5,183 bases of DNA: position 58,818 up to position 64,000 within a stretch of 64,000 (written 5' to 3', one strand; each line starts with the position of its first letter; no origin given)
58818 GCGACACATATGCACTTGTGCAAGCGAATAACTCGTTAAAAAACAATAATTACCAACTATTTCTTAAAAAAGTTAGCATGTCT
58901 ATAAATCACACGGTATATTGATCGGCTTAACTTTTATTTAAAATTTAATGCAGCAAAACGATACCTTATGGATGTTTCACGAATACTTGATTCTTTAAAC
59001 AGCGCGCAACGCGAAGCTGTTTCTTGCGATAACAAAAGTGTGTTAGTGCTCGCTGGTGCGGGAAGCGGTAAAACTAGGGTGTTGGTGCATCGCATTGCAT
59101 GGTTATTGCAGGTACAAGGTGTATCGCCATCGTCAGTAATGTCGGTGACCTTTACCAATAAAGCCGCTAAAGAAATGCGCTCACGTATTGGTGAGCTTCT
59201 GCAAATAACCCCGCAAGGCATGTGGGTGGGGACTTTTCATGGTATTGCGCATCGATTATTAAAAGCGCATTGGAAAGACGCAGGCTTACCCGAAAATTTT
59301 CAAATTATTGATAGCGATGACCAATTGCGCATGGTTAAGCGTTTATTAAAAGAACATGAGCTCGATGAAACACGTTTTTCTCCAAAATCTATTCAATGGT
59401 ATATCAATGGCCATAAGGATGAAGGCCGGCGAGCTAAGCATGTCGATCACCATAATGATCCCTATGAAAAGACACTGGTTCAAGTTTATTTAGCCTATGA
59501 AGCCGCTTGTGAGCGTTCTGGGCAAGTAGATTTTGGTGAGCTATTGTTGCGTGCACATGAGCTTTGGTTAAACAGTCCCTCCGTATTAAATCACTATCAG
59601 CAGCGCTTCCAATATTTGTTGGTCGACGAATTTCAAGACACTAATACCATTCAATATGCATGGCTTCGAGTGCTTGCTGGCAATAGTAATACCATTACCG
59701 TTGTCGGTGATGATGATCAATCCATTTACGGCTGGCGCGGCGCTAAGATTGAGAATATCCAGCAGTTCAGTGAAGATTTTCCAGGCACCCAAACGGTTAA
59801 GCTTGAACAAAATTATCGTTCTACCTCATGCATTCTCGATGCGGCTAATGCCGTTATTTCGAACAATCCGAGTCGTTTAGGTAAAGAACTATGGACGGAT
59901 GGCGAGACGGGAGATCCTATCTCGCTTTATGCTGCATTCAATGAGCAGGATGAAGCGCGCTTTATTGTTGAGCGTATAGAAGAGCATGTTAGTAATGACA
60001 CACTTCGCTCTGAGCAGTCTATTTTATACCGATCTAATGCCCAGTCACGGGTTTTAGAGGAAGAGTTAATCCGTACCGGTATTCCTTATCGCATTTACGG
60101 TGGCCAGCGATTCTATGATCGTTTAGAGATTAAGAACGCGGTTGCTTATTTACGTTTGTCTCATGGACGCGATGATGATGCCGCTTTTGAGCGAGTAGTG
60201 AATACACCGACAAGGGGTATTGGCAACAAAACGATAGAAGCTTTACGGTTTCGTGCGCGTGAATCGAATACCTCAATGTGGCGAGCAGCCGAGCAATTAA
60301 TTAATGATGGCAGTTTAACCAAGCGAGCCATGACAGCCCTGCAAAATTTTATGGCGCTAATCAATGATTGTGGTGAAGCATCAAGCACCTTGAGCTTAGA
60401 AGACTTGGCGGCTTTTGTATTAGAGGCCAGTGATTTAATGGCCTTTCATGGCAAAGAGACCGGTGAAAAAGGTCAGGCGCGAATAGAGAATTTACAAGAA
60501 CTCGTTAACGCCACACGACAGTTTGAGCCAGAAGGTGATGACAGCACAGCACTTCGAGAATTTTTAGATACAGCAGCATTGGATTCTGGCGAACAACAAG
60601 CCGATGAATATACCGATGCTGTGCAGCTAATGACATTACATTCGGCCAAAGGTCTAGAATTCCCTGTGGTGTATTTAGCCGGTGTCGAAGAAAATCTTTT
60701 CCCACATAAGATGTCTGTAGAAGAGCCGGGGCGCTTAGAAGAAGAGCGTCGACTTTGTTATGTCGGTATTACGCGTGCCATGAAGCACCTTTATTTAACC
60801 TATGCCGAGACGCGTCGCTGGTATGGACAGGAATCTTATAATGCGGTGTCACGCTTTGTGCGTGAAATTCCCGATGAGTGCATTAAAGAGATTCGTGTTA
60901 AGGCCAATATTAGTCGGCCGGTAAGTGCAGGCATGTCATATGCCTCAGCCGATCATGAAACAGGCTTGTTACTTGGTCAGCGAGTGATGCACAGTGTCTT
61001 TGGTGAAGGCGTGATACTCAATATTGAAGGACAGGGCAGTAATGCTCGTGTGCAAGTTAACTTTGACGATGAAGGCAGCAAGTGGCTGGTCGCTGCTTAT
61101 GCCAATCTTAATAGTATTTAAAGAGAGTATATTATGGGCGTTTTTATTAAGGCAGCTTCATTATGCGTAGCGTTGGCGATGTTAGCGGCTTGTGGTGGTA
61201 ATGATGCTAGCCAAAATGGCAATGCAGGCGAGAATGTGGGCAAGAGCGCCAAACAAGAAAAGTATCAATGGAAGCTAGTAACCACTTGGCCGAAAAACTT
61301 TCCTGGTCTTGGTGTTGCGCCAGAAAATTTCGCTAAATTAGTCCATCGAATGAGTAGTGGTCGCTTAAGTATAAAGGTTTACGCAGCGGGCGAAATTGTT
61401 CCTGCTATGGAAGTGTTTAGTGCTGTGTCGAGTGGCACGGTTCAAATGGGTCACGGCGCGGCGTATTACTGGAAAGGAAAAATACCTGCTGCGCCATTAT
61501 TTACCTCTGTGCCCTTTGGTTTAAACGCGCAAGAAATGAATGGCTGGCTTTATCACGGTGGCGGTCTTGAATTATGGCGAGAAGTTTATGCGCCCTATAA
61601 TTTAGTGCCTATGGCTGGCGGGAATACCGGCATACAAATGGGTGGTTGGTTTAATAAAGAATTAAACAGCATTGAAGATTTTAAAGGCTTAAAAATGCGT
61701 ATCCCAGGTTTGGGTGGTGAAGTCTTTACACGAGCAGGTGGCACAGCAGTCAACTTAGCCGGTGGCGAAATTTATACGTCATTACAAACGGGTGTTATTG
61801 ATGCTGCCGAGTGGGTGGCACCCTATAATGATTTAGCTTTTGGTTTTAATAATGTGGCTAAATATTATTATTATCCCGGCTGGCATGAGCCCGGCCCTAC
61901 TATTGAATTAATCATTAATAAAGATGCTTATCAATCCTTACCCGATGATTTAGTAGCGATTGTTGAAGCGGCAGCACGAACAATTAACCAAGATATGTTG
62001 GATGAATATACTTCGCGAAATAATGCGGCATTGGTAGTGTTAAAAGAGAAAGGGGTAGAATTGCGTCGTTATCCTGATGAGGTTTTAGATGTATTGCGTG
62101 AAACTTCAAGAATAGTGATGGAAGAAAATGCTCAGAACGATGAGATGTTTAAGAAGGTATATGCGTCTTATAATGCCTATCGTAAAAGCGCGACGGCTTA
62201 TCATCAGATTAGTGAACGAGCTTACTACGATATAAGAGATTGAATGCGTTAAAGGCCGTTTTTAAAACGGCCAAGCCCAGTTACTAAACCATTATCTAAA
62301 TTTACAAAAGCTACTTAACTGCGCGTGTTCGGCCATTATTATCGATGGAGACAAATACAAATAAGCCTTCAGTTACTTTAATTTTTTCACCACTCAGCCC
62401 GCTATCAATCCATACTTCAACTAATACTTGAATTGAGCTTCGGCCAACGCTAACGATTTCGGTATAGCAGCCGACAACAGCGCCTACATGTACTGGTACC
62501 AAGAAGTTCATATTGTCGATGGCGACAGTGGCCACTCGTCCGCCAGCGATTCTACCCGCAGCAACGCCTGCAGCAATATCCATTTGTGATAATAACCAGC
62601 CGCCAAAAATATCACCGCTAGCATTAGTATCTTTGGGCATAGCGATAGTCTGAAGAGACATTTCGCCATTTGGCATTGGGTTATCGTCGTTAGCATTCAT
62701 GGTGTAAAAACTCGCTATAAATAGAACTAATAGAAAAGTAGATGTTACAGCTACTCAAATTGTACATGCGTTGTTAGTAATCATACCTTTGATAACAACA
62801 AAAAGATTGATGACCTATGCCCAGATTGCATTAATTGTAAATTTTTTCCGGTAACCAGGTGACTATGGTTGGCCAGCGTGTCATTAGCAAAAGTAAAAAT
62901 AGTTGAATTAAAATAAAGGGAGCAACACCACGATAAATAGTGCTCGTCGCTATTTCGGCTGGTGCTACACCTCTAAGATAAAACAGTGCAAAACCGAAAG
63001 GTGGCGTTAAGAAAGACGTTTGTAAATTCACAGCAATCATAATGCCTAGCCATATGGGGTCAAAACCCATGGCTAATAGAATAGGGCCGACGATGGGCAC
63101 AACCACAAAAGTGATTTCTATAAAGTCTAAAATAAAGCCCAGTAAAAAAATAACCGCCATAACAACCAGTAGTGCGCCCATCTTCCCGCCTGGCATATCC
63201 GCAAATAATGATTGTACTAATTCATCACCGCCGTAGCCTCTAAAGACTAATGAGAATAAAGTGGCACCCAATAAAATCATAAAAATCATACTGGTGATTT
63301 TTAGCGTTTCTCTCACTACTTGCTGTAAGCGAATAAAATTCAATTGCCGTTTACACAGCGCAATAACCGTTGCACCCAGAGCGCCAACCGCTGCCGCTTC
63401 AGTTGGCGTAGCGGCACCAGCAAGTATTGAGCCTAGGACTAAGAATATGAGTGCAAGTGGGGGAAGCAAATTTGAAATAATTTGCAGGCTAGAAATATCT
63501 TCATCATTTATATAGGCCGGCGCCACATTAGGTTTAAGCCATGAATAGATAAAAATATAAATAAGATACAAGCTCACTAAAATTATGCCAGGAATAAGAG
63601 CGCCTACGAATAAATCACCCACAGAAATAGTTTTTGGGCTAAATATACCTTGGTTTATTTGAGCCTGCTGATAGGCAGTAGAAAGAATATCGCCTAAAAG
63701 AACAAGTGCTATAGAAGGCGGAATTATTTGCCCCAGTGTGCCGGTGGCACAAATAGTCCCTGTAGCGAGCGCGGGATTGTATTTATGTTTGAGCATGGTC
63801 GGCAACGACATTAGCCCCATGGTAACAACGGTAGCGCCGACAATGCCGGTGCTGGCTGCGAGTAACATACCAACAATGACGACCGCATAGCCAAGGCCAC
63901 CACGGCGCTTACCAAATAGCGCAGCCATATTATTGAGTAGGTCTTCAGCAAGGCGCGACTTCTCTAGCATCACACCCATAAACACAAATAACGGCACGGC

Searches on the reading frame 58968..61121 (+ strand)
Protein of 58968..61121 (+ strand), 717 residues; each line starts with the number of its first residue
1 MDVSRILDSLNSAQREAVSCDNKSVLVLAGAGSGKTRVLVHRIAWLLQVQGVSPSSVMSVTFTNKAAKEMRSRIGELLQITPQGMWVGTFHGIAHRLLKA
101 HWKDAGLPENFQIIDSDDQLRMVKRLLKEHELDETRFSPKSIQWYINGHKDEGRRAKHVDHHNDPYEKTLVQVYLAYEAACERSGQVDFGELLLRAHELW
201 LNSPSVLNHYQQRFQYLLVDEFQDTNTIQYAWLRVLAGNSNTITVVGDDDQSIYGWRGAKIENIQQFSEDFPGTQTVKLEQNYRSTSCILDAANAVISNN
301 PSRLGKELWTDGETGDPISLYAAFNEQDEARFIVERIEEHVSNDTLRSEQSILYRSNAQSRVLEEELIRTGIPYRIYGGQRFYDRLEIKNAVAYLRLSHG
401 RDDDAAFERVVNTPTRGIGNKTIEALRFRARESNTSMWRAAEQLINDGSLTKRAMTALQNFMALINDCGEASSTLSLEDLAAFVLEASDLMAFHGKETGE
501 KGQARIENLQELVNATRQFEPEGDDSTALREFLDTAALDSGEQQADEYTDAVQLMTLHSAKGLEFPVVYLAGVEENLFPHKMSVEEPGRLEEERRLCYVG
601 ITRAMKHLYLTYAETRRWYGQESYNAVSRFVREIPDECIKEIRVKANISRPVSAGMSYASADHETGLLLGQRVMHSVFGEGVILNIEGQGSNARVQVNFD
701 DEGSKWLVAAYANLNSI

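Call 13: search_protein_families(library=pfam, proteins=[window:58968-61121:+], max_evalue=0.01)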
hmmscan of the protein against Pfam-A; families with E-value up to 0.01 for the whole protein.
window:58968-61121:+ (717 aa): 7 families
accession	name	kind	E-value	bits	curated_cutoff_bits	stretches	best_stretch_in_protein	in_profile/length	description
PF00580.27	UvrD-helicase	-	7.1e-89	298.5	23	1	10-272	1-271/271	UvrD/REP helicase N-terminal domain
PF13361.12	UvrD_C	-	1.4e-81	275.1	25.6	1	277-614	1-349/350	UvrD-like helicase C-terminal domain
PF13245.12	AAA_19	-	1.7e-23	83.7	25.1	1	14-255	1-132/134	AAA domain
PF13538.12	UvrD_C_2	-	4.2e-09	36.6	27.4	1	554-611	4-52/52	UvrD-like helicase C-terminal domain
PF21196.3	PcrA_UvrD_tudor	-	5.5e-09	36.2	23.9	1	670-712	2-44/48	PcrA/UvrD tudor domain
PF13604.12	AAA_30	-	2.3e-07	31.2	27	1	10-75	2-67/191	AAA domain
PF01443.25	Viral_helicase1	-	7.5e-05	23.1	21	0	543-609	178-225/228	Viral superfamily 1 RNA helicase core domain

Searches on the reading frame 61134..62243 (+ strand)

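Call 86: search_protein_families(library=pfam, proteins=[window:61134-62243:+], max_evalue=0.00001)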
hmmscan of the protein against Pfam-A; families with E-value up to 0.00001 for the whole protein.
window:61134-62243:+ (369 aa): 1 family
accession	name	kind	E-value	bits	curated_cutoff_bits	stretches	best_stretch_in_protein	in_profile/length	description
PF03480.18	DctP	-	7.9e-59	199.8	23.4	1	50-331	3-281/286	Bacterial extracellular solute-binding protein, family 7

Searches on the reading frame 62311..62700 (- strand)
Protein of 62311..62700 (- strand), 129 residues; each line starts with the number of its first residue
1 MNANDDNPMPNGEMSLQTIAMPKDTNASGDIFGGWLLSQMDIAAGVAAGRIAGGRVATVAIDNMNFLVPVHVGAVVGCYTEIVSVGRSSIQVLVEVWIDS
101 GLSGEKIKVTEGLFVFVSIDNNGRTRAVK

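Call 86: search_protein_families(library=pfam, proteins=[window:62311-62700:-], max_evalue=0.00001)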
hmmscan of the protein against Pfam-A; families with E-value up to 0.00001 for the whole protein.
window:62311-62700:- (129 aa): 1 family
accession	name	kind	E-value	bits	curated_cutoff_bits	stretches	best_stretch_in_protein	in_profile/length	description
PF03061.28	4HBT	-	1.4e-19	70.6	20.6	1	29-102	2-76/79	Thioesterase superfamily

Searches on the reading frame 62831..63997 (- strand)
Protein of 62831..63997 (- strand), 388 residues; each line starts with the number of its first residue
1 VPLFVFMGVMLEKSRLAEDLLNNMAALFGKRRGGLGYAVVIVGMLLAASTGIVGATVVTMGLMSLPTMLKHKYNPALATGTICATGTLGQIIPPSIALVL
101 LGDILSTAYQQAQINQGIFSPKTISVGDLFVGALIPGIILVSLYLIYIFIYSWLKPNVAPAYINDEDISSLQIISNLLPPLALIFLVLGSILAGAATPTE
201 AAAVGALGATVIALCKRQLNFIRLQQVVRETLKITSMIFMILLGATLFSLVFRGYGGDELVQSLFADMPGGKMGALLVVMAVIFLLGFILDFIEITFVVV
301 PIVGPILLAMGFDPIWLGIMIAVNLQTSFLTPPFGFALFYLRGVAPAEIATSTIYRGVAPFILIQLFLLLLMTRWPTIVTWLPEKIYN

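Call 86: search_protein_families(library=pfam, proteins=[window:62831-63997:-], max_evalue=0.00001)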
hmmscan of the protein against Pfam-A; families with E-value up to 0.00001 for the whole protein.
window:62831-63997:- (388 aa): 1 family
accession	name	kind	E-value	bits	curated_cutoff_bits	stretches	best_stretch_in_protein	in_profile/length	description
PF06808.19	DctM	-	1.7e-75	254.9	23.8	1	2-377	56-412/413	Tripartite ATP-independent periplasmic transporter, DctM component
